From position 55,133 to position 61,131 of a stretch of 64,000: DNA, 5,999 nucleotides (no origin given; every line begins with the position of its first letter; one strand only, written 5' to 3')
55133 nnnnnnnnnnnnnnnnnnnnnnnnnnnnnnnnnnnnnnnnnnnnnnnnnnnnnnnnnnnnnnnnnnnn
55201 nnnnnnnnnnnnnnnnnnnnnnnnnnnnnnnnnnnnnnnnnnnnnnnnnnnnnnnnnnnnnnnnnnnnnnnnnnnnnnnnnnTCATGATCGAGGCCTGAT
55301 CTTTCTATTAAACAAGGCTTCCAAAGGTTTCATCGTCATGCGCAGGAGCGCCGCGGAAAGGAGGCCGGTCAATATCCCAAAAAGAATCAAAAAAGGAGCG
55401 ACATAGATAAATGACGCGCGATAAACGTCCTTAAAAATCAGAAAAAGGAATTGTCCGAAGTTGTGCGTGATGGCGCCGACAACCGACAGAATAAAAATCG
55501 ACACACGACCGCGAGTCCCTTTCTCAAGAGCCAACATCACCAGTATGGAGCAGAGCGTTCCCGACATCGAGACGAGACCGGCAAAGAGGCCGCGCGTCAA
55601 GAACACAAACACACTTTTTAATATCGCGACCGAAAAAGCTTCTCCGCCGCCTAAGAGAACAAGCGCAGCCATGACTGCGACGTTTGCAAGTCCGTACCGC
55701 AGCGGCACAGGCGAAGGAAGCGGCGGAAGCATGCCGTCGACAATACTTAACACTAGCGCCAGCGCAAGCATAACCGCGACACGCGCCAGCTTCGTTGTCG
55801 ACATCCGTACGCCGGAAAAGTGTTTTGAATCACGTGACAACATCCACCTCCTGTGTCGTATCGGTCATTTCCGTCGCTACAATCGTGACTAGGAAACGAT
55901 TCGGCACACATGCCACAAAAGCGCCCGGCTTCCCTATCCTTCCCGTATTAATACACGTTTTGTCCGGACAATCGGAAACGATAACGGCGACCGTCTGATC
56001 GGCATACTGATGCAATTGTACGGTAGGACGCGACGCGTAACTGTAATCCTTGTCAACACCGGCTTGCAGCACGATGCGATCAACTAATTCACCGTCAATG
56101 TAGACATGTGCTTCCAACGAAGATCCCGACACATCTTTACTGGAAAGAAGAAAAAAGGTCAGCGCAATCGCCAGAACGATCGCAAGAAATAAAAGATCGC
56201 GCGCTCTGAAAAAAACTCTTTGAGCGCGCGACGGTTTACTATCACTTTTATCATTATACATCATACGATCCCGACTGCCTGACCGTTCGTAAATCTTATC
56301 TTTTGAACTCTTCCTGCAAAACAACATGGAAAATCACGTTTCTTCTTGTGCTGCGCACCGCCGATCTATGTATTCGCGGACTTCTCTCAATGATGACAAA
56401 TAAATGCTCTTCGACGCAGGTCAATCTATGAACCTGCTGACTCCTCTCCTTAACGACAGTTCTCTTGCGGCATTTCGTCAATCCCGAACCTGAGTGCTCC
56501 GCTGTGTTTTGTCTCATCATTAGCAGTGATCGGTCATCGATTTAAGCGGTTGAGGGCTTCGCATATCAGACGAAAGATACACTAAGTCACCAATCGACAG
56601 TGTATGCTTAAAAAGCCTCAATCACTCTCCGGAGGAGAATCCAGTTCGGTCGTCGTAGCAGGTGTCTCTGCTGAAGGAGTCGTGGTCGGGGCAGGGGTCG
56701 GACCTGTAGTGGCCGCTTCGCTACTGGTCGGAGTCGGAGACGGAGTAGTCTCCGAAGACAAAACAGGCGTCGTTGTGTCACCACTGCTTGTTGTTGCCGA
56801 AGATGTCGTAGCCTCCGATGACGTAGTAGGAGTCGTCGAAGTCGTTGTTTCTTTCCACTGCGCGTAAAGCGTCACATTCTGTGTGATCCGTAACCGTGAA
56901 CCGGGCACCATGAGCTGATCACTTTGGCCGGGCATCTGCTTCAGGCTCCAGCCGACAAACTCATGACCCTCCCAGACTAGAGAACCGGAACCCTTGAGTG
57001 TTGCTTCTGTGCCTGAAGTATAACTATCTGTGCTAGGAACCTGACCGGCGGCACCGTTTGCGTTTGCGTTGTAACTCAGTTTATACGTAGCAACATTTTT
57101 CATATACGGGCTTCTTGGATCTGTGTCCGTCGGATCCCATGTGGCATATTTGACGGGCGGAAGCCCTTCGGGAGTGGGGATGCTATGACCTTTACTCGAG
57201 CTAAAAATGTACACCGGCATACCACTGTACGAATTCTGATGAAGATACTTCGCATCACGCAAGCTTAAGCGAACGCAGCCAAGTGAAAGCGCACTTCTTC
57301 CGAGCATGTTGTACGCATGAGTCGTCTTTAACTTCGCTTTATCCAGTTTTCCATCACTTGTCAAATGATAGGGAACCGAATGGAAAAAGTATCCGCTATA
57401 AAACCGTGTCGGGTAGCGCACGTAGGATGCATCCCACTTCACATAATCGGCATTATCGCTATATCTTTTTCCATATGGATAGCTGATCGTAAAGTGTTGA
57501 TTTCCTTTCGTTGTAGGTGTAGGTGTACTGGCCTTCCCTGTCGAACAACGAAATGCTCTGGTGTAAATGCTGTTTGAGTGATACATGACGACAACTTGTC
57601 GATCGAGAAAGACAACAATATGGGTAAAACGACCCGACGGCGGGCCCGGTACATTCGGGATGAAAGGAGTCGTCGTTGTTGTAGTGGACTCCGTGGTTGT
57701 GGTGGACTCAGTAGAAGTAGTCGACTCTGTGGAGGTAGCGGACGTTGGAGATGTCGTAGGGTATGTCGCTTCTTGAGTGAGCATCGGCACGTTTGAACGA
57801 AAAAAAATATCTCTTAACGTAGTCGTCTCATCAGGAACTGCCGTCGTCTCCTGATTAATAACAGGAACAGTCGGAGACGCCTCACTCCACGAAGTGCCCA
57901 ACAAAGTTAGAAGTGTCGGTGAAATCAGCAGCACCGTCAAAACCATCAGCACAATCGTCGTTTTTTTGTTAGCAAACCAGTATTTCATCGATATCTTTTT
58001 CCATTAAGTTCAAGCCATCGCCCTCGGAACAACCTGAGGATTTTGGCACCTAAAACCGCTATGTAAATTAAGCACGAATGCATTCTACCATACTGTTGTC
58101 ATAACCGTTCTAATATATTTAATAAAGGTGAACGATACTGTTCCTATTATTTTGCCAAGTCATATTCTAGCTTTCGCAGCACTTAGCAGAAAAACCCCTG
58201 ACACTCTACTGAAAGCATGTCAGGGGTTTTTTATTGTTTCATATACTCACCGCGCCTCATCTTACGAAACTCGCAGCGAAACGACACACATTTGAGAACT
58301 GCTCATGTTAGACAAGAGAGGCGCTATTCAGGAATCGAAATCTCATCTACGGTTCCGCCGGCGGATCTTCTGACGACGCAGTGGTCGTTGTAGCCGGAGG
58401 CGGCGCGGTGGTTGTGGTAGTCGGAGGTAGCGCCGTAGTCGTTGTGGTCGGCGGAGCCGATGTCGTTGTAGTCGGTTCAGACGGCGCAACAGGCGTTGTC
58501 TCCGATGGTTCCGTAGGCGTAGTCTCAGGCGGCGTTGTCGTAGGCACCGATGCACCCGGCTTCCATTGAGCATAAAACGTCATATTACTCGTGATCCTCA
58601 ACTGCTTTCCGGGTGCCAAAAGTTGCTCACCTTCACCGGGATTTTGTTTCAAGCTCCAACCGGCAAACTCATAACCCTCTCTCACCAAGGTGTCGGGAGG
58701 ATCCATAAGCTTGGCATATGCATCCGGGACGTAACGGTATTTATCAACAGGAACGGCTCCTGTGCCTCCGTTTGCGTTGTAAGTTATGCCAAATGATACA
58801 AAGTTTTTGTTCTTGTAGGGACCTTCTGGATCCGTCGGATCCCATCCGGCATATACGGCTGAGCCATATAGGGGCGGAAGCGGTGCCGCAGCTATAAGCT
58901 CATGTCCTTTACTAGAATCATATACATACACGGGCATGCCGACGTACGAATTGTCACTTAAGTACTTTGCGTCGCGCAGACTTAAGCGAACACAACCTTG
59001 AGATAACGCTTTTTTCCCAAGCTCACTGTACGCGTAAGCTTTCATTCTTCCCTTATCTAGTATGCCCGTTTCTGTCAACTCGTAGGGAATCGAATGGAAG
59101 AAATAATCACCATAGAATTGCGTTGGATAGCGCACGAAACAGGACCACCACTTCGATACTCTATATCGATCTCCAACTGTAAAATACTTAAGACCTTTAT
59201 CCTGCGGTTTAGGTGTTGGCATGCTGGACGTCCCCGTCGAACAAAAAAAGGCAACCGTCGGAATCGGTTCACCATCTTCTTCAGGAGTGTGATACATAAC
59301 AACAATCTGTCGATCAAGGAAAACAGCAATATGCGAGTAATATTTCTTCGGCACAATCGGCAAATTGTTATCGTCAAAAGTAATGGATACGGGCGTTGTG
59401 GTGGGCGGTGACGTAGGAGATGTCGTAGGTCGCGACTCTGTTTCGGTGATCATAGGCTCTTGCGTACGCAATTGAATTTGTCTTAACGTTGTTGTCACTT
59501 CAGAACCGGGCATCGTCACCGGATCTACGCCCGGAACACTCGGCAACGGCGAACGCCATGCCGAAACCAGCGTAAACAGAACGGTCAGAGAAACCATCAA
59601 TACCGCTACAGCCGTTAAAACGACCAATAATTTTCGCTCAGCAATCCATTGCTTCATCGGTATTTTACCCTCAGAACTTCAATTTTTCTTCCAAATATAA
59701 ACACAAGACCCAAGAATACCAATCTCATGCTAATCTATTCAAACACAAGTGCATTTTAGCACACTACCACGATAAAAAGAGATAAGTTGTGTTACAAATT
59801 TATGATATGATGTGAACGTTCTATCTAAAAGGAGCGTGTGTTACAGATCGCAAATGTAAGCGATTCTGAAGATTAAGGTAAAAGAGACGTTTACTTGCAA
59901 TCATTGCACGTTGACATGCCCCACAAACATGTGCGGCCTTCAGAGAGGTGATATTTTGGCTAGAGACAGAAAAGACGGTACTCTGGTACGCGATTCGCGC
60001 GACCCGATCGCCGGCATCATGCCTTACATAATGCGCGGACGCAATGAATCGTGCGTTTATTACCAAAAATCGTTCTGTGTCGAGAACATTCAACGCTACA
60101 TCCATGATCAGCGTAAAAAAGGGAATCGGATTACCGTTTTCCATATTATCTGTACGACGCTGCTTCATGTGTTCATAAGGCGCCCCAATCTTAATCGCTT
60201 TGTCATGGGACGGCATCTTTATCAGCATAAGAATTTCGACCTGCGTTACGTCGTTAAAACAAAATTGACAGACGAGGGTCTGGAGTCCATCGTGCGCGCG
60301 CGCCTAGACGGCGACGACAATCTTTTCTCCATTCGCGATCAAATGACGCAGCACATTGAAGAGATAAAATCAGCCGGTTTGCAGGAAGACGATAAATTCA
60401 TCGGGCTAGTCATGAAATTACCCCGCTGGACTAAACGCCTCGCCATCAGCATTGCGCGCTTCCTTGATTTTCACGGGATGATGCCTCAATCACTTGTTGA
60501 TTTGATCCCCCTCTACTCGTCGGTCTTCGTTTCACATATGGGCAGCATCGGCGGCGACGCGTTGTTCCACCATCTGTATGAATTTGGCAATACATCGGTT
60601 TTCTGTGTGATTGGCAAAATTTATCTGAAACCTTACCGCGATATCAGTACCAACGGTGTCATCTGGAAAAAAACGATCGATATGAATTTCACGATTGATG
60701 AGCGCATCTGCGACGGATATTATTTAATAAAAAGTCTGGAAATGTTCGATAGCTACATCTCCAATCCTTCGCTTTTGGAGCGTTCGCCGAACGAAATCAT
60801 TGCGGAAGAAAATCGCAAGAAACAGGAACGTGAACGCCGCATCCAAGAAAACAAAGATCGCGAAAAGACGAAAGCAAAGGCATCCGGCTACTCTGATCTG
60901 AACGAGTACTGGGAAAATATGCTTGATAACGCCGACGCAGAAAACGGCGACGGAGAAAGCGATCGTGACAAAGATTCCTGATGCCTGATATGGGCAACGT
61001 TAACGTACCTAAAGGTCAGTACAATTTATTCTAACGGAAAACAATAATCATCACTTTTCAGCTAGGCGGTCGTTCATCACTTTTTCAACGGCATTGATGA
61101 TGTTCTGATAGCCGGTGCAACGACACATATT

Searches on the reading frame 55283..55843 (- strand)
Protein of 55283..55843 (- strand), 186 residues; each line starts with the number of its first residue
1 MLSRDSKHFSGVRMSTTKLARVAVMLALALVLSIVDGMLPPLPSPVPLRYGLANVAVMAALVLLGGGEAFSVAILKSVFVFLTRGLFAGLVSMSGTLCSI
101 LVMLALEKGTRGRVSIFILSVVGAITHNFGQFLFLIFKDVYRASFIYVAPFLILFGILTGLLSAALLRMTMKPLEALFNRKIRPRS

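Call 26: search_protein_families(library=pfam, proteins=[window:55283-55843:-], max_evalue=0.00001)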
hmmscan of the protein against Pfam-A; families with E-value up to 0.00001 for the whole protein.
window:55283-55843:- (186 aa): 1 family
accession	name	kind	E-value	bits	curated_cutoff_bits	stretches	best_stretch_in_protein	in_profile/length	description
PF07456.16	Hpre_diP_synt_I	-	2.6e-25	89.6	30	1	25-168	1-145/147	Heptaprenyl diphosphate synthase component I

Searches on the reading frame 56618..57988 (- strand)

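Call 26: search_protein_families(library=pfam, proteins=[window:56618-57988:-], max_evalue=0.00001)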
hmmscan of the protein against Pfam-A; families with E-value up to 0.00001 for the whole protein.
window:56618-57988:- (456 aa): 1 family
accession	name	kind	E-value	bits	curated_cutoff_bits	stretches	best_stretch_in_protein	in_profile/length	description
PF03734.19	YkuD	-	1.8e-12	48.5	23.4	1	123-261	3-146/146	L,D-transpeptidase catalytic domain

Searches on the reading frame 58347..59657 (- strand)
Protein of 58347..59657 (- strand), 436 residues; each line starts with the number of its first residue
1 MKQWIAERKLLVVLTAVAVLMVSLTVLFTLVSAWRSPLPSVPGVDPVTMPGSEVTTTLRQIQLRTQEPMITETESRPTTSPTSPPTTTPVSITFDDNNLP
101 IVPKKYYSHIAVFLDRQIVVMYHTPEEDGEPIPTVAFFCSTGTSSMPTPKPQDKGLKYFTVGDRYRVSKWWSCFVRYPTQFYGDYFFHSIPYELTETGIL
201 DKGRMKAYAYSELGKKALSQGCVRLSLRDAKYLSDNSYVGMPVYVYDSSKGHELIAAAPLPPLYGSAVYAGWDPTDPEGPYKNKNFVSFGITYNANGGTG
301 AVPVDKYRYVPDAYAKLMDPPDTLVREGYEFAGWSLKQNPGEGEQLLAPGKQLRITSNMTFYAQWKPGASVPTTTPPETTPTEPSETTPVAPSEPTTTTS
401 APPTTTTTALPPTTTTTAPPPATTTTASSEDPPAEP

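Call 26: search_protein_families(library=pfam, proteins=[window:58347-59657:-], max_evalue=0.00001)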
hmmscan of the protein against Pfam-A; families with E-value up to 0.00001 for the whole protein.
window:58347-59657:- (436 aa): 2 families
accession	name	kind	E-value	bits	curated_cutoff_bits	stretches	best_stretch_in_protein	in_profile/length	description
PF09479.16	Flg_new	-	2.3e-09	37.7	27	1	291-364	3-65/65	Listeria-Bacteroides repeat domain (List_Bact_rpt)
PF03734.19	YkuD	-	2.2e-06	28.7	23.4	1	155-245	44-146/146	L,D-transpeptidase catalytic domain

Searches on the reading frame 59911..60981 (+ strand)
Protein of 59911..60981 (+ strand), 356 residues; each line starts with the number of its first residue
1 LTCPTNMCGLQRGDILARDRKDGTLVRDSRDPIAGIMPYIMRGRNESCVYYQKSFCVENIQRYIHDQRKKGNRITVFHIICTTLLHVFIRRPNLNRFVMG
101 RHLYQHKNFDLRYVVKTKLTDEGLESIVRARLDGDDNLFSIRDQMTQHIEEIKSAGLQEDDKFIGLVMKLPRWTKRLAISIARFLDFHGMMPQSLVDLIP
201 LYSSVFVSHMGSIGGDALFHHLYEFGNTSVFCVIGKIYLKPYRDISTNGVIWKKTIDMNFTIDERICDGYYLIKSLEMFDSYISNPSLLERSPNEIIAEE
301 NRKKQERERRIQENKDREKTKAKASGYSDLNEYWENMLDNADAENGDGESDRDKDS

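Call 26: search_protein_families(library=pfam, proteins=[window:59911-60981:+], max_evalue=0.00001)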
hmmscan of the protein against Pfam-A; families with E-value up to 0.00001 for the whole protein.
window:59911-60981:+ (356 aa): 1 family
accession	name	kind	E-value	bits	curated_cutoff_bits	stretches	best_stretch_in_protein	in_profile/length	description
PF00198.28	2-oxoacid_dh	-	6.1e-06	26.3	23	0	205-289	150-230/232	2-oxoacid dehydrogenases acyltransferase (catalytic domain)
